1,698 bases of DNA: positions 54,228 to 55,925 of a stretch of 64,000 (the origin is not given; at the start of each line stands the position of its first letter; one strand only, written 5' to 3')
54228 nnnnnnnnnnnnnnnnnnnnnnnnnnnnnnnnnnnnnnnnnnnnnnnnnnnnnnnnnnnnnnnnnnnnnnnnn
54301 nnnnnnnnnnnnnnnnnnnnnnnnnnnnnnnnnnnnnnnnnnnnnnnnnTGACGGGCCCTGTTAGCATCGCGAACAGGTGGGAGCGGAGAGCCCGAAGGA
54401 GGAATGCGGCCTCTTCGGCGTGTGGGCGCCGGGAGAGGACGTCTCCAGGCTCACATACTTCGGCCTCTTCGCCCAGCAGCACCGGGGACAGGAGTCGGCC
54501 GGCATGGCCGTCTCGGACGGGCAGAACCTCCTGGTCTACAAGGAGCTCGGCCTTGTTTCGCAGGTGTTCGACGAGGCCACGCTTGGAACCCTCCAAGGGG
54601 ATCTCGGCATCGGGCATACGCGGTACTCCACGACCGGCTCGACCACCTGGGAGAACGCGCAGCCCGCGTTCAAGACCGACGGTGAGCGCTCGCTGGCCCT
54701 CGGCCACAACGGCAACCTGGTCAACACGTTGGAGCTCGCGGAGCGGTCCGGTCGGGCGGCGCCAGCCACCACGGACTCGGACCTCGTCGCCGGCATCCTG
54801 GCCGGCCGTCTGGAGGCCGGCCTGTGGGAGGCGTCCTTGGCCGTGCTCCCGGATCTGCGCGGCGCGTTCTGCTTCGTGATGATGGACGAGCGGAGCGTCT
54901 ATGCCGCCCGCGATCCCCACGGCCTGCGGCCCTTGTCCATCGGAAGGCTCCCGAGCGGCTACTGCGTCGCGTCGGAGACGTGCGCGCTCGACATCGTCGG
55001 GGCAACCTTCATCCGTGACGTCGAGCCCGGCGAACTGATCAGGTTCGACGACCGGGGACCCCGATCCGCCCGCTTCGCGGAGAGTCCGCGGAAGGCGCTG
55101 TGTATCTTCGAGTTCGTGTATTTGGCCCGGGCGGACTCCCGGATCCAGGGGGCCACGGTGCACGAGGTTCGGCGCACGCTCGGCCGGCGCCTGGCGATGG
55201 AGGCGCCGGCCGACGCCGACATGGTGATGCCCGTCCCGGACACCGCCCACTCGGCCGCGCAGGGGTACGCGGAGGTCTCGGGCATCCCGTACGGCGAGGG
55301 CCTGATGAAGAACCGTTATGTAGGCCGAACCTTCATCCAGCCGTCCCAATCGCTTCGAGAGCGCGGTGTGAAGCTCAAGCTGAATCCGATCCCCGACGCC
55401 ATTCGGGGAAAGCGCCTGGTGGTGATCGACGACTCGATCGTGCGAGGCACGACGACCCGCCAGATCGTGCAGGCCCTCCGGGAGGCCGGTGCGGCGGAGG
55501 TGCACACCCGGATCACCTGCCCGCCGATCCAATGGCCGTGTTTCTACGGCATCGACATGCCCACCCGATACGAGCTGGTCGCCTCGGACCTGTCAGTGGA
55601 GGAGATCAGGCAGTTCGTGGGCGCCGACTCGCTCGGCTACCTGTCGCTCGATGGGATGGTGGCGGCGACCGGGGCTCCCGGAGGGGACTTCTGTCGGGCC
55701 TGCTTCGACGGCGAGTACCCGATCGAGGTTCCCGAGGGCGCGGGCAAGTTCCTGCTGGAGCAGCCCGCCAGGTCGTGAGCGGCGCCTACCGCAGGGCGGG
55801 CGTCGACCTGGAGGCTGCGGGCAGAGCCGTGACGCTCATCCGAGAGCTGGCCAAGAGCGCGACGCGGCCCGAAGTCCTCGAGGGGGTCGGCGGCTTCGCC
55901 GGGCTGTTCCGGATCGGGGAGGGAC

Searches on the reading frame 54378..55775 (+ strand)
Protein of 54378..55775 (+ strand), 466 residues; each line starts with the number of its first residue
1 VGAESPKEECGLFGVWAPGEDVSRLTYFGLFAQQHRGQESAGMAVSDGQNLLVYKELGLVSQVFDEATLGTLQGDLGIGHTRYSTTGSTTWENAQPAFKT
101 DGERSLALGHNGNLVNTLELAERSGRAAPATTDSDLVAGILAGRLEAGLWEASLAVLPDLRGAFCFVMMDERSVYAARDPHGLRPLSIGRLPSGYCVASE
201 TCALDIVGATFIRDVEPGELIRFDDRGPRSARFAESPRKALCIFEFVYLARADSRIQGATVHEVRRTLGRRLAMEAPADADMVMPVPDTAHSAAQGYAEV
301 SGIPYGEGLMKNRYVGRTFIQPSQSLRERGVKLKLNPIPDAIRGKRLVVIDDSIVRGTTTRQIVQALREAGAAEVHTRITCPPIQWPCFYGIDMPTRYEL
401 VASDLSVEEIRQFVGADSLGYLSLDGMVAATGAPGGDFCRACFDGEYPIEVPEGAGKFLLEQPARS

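Call 74: search_protein_families(library=pfam, proteins=[window:54378-55775:+], max_evalue=0.00001)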
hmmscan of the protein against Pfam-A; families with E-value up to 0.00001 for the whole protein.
window:54378-55775:+ (466 aa): 2 families
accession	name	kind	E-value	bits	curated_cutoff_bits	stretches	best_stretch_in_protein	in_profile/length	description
PF13522.11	GATase_6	-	7.1e-13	49.2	27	1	73-200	9-130/130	Glutamine amidotransferase domain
PF13537.11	GATase_7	-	7.8e-13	48.9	25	1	89-204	8-121/123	Glutamine amidotransferase domain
